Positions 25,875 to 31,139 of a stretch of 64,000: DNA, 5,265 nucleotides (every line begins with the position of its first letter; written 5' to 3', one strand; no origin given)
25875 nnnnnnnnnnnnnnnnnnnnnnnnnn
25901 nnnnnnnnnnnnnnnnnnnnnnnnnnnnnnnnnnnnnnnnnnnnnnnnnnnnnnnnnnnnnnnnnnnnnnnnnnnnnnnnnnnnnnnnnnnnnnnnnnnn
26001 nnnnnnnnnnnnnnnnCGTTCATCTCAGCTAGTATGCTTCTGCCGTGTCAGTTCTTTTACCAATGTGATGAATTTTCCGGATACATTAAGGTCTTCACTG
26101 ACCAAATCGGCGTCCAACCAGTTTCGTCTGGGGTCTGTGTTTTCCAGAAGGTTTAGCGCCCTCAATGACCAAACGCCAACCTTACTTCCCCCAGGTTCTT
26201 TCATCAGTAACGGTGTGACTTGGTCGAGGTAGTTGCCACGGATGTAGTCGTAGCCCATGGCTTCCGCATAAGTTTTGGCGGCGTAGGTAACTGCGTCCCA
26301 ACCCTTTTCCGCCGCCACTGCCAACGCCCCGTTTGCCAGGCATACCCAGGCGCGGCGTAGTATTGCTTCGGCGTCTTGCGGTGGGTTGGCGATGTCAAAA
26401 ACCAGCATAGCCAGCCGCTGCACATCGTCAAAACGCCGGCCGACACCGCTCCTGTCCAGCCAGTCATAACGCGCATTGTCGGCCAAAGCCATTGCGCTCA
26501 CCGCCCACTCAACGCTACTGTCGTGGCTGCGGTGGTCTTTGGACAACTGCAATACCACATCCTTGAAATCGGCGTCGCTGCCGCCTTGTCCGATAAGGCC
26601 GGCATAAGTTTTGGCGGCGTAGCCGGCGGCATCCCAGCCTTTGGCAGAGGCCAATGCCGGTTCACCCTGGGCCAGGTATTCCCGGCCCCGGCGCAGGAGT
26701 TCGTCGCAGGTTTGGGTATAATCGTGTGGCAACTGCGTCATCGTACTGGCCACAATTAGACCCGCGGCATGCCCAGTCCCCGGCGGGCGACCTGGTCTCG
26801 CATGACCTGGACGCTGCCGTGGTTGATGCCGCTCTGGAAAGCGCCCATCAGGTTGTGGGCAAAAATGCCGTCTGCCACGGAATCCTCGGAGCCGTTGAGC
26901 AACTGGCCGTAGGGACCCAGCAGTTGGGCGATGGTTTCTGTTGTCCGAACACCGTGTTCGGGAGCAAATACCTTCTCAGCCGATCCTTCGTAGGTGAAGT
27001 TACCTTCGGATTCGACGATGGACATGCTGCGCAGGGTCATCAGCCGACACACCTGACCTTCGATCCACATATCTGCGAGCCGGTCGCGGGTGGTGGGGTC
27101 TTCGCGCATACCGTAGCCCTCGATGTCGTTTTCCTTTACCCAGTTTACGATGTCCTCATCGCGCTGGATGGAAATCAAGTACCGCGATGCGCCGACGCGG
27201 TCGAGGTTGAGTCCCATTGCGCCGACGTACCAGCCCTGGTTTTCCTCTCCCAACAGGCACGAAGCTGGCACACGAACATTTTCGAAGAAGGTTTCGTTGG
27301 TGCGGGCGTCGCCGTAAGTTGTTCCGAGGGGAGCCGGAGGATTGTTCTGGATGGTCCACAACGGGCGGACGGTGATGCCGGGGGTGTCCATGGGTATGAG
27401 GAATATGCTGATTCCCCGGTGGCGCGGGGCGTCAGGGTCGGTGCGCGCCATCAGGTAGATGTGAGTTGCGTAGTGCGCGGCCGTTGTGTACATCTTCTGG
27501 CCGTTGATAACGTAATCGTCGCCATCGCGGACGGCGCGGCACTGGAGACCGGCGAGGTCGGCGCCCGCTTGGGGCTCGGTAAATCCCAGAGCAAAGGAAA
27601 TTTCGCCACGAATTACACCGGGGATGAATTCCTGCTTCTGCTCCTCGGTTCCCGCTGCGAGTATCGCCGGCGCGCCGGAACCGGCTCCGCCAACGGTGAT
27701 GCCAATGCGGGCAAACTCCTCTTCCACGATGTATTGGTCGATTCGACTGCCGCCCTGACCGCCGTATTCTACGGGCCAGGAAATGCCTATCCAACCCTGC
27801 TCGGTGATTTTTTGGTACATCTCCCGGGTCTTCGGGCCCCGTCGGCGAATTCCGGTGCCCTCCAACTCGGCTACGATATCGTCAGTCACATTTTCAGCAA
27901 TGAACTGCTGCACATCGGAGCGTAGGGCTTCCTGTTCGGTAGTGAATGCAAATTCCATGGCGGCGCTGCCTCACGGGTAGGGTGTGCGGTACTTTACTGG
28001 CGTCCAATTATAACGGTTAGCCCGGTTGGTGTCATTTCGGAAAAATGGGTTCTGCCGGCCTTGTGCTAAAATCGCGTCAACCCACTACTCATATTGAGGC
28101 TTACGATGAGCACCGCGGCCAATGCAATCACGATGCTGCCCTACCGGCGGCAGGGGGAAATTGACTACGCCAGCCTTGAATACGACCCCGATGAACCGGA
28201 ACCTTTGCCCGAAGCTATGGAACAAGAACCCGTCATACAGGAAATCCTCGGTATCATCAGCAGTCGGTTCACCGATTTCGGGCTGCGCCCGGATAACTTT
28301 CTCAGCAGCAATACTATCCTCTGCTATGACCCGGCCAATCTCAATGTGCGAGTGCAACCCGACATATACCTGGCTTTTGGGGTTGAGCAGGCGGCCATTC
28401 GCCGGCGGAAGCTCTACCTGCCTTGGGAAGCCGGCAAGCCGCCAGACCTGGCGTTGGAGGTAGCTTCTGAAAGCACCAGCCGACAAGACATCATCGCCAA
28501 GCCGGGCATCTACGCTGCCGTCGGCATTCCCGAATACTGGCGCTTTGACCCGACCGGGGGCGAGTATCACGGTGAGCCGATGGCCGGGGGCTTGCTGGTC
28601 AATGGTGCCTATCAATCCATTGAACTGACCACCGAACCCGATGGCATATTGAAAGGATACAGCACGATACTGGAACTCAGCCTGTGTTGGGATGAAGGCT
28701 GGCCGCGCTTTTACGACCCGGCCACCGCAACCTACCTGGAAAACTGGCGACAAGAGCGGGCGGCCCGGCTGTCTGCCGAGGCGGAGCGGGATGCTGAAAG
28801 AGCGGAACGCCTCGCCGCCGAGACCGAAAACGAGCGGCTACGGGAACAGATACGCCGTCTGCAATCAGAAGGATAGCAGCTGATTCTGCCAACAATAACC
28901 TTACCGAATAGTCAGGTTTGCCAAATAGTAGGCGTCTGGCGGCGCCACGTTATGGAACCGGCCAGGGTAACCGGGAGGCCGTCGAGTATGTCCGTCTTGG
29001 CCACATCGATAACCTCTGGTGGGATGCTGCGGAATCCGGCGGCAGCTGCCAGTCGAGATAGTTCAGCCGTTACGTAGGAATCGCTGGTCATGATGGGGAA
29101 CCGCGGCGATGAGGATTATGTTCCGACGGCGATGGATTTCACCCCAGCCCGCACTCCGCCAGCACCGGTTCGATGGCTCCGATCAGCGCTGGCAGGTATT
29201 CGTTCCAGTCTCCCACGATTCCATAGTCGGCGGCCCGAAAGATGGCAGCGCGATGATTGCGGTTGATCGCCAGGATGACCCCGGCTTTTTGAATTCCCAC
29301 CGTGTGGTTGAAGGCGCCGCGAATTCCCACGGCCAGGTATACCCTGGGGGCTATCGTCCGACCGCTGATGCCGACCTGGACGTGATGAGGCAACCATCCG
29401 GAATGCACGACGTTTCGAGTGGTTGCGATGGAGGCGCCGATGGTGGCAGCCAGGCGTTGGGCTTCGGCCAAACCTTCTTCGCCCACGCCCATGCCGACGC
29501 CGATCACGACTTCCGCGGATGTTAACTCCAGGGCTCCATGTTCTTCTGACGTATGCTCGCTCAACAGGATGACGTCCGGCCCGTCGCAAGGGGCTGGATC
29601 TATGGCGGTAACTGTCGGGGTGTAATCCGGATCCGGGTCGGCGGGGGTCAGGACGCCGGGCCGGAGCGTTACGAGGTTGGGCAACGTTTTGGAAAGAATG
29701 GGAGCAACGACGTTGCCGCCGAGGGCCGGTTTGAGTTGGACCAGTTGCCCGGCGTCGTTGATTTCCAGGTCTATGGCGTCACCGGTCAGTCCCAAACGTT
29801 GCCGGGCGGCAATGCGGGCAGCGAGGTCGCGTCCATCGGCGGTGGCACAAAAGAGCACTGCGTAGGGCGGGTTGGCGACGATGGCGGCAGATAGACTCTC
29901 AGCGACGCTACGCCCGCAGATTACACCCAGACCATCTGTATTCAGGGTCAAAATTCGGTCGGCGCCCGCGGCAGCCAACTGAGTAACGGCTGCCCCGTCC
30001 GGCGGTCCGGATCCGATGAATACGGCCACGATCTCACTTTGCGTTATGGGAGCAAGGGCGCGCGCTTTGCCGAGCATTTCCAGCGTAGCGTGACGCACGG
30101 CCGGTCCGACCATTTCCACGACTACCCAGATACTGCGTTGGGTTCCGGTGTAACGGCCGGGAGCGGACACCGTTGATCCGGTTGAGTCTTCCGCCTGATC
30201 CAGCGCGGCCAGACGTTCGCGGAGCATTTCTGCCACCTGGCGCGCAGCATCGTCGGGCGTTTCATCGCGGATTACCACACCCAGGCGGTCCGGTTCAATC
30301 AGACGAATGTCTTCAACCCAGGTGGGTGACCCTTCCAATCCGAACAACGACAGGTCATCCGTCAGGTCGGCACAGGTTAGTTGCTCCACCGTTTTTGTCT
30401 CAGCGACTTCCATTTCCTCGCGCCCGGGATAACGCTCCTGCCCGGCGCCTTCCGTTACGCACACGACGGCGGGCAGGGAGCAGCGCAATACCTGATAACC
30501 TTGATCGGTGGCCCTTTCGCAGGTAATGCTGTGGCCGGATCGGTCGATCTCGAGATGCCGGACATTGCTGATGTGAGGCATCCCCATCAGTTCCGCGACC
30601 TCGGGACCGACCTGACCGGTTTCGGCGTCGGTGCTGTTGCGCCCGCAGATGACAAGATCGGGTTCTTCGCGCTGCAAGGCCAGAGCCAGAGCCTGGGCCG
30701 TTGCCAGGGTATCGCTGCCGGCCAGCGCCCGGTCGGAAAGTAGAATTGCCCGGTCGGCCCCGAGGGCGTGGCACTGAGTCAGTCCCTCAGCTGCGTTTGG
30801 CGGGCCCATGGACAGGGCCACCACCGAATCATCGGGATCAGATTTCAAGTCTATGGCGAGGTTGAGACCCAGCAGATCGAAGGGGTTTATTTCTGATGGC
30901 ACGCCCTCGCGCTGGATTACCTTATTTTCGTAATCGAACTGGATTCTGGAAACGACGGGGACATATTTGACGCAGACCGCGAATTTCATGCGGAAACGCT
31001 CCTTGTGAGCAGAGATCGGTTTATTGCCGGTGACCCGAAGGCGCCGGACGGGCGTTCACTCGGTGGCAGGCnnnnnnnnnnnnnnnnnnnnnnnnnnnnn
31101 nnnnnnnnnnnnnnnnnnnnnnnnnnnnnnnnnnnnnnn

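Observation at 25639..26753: PaREP1/HEPN-like gene pair: an Rx5H-bearing monomer preceded by a catalytically dead tandem paralogue, inserted between two acyl-CoA dehydrogenase genes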

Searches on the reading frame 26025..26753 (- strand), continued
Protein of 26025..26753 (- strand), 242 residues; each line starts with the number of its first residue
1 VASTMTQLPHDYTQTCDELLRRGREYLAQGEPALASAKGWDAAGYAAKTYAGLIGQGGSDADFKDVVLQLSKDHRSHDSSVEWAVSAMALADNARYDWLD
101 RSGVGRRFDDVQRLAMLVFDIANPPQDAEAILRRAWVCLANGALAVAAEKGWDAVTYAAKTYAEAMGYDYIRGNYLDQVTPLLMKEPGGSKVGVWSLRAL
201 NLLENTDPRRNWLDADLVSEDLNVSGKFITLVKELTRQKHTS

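Call 83: find_encoding_contigs(protein=P0209, flank=2500, max_places=2)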
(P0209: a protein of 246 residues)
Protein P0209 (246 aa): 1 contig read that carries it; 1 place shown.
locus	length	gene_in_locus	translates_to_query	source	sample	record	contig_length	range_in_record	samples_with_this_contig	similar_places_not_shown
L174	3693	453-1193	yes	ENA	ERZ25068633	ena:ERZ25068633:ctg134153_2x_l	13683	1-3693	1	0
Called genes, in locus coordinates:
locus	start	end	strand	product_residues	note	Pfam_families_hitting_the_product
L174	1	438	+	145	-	?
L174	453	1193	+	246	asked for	PF05942:PaREP1 (weak)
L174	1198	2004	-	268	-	PF01073:3Beta_HSD, PF01370:Epimerase, PF02719:Polysacc_synt_2 (faint), PF13460:NAD_binding_10 (weak), PF16363:GDP_Man_Dehyd (weak), PF07993:NAD_binding_4 (weak)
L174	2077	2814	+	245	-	PF14257:DUF4349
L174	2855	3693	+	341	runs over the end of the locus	PF14257:DUF4349 (weak), PF00801:PKD (weak), PF18911:PKD_4 (weak)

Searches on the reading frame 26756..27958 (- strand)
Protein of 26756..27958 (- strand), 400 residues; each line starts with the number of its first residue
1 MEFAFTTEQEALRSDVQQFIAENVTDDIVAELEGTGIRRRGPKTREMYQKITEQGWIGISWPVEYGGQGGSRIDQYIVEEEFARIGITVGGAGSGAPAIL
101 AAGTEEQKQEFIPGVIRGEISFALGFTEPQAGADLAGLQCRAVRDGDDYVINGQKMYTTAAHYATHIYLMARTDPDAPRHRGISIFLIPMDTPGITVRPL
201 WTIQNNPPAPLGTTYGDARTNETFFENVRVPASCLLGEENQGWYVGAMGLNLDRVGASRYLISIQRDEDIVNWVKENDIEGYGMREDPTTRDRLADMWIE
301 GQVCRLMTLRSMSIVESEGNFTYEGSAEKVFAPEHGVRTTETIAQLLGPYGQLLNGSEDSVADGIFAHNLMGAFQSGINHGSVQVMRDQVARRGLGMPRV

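Call 4: search_protein_families(library=pfam, proteins=[window:26756-27958:-], max_evalue=1)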
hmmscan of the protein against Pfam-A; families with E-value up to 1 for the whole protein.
window:26756-27958:- (400 aa): 4 families
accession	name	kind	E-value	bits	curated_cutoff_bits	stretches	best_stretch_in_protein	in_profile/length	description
PF02771.21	Acyl-CoA_dh_N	-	2.2e-22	80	22.9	1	6-119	1-113/113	Acyl-CoA dehydrogenase, N-terminal domain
PF02770.24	Acyl-CoA_dh_M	-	1.2e-21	77.1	33.3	1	123-202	1-80/97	Acyl-CoA dehydrogenase, middle domain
PF00441.29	Acyl-CoA_dh_1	-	8.8e-15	55.6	22.4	1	240-394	1-149/150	Acyl-CoA dehydrogenase, C-terminal domain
PF11794.13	HpaB_N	-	4.6e-05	23.6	35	1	150-231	179-264/270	4-hydroxyphenylacetate 3-hydroxylase N terminal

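Call 28: find_related_loci(query=window:26756-27958:-, collection=metagenome_contigs, flank=4000)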
Query window:26756-27958:- (400 aa) in metagenome_contigs; peptide patterns used: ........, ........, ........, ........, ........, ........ (x = any residue, [..] = any of these).
600 stretches matched a pattern (row limit reached: there are more); 557 encode a relative of the query (tblastn E <= 1e-3); the best 80 are kept; 80 distinct loci.
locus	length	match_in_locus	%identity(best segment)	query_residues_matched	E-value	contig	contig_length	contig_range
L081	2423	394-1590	85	1-399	0e+0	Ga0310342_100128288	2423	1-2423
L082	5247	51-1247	80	1-399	0e+0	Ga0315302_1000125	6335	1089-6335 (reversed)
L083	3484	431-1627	80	1-399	0e+0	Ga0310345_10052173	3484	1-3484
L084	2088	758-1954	80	1-399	0e+0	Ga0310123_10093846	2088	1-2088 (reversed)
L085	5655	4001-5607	76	1-399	0e+0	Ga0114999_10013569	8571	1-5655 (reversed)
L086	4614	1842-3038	77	1-399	0e+0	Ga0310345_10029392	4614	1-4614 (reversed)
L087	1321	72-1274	79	1-399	0e+0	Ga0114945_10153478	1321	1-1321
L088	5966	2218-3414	75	1-399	0e+0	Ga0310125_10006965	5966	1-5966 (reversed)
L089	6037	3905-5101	72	1-399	0e+0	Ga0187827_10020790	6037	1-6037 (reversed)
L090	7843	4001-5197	72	1-399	0e+0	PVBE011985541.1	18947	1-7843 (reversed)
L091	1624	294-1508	74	1-399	0e+0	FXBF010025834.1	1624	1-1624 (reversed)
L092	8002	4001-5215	74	1-398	0e+0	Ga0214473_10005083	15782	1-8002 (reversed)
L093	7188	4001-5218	72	1-399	0e+0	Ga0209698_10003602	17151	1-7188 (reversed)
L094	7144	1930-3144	73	1-398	0e+0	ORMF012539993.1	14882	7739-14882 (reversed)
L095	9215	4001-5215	73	1-398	0e+0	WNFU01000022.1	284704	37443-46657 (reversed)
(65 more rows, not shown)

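Call 52: search_solved_structures(query=window:26756-27958:-, max_evalue=1e-20)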
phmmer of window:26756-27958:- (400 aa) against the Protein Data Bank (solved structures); distinct sequences matched with E-value up to 1e-20: 51.
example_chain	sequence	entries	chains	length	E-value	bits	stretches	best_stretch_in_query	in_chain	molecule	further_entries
6wy9_A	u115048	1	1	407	2.1e-64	221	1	41-399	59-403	Acyl-CoA dehydrogenase domain protein Tcur3483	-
6wy8_B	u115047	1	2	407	2.4e-64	220.8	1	41-399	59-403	Acyl-CoA dehydrogenase domain protein Tcur3483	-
4x28_A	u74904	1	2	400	1.1e-55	192.3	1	1-399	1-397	Acyl-CoA dehydrogenase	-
5ol2_C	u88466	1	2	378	1.2e-40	142.8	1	25-352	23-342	Acyl-CoA dehydrogenase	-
7w0j_A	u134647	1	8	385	6e-40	140.4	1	6-353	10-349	Acyl-CoA dehydrogenase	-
8i4p_A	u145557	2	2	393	6.3e-40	140.4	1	6-353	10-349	Acyl-CoA dehydrogenase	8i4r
2pg0_A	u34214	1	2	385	1.2e-36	129.5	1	39-353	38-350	Acyl-CoA dehydrogenase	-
3pfd_A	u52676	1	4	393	7e-36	127.1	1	40-352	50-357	Acyl-CoA dehydrogenase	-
4iv6_A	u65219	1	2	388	3.4e-35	124.8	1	3-352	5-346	Acyl-CoA dehydrogenase FadE3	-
5lnx_A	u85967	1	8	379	1.3e-34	122.9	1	46-353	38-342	Acyl-CoA dehydrogenase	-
6fah_C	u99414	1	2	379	4.5e-34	121.1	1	5-353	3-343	Caffeyl-CoA reductase-Etf complex subunit CarC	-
4u83_A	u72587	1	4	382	1.5e-32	116.1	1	12-355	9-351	Acyl-CoA dehydrogenase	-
6es9_A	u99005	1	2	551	9.1e-32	113.5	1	46-311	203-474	Acyl-CoA dehydrogenase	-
2jif_A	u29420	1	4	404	1.3e-31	113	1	4-352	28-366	SHORT/BRANCHED CHAIN SPECIFIC ACYL-COA DEHYDROGENASE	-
2dvl_A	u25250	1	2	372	1.5e-31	112.8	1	48-352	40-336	Acyl-CoA dehydrogenase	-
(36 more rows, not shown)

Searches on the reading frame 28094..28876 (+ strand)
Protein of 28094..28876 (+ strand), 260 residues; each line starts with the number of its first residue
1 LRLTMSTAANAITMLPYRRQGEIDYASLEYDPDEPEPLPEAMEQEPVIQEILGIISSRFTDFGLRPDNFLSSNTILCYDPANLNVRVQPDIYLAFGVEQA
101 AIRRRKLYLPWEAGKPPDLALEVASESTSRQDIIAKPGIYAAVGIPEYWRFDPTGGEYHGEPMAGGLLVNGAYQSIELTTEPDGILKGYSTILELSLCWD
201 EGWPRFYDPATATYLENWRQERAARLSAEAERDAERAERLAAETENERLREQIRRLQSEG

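Call 4: search_protein_families(library=pfam, proteins=[window:28094-28876:+], max_evalue=1)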
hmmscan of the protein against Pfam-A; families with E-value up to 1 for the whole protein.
window:28094-28876:+ (260 aa): 1 family
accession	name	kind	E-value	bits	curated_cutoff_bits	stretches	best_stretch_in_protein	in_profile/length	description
PF05685.18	Uma2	-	4.1e-13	49.6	27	1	68-157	54-135/172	Putative restriction endonuclease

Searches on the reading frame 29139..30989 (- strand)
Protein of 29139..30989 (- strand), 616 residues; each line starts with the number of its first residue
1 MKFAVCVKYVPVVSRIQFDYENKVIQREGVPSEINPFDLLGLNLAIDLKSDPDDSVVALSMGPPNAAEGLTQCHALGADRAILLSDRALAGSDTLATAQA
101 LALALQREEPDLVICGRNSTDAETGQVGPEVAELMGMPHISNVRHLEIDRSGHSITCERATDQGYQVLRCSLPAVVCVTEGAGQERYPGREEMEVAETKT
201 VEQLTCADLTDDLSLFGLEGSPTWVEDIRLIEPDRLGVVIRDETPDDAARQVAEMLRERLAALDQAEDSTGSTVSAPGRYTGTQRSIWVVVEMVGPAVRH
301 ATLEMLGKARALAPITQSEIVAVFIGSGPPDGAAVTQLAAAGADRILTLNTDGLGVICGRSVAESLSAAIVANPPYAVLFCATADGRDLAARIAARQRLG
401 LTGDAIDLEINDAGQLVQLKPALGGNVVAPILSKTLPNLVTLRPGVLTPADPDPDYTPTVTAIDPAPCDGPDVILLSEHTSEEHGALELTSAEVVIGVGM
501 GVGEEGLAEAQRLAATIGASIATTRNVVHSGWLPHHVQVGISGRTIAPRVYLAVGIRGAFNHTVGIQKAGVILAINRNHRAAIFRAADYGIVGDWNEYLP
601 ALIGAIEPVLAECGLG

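Call 58: search_protein_families(library=pfam, proteins=[window:29139-30989:-], max_evalue=0.001)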
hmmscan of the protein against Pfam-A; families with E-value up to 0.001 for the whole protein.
window:29139-30989:- (616 aa): 2 families
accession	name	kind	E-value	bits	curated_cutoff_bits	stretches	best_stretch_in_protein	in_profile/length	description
PF01012.27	ETF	-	9e-69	231.3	26.7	2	24-205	3-177/181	Electron transfer flavoprotein domain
PF00766.25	ETF_alpha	-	5.7e-25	87.6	27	1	488-567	1-81/81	Electron transfer flavoprotein FAD-binding domain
